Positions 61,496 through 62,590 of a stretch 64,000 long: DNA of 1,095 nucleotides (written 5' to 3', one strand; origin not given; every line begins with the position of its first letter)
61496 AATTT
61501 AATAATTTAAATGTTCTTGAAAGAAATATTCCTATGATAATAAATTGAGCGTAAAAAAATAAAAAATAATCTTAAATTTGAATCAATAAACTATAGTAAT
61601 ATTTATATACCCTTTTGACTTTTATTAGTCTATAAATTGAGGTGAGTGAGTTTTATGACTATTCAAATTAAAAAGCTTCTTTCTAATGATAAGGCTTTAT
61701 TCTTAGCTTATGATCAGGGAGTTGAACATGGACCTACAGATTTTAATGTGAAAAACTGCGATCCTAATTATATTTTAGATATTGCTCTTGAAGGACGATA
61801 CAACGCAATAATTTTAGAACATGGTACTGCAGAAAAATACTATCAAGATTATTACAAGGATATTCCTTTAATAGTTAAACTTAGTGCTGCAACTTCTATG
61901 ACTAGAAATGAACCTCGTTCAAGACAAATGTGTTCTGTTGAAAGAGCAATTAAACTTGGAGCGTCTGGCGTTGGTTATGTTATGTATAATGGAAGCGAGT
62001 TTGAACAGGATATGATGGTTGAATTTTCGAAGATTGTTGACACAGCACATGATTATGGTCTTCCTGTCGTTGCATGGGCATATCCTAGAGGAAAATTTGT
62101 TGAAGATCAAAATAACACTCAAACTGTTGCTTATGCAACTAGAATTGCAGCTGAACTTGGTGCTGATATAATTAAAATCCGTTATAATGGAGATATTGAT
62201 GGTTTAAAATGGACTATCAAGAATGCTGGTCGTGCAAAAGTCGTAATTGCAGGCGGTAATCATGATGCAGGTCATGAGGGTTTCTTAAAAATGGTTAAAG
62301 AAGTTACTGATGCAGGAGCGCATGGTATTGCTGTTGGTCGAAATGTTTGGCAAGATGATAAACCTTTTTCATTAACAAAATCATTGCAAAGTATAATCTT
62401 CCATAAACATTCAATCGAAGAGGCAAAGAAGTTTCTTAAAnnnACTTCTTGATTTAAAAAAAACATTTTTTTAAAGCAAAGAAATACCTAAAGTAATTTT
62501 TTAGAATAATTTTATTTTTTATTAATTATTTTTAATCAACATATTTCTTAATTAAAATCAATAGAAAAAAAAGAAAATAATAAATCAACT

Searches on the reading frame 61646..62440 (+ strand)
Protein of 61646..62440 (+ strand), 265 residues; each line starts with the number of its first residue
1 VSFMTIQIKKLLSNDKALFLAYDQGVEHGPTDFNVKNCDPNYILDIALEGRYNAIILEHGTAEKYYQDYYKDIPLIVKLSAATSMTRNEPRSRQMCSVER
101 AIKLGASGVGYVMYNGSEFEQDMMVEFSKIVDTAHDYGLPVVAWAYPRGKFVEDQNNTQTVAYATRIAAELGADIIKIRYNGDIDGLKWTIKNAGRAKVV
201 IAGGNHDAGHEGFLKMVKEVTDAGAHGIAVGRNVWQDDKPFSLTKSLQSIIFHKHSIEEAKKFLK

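Call 80: search_protein_families(library=pfam, proteins=[window:61646-62440:+], max_evalue=0.01)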
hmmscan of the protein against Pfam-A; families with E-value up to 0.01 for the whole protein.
window:61646-62440:+ (265 aa): 1 family
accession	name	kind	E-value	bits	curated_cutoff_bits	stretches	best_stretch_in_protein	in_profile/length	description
PF01791.15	DeoC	-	9e-45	153.5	23.8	1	19-236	3-228/229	DeoC/LacD family aldolase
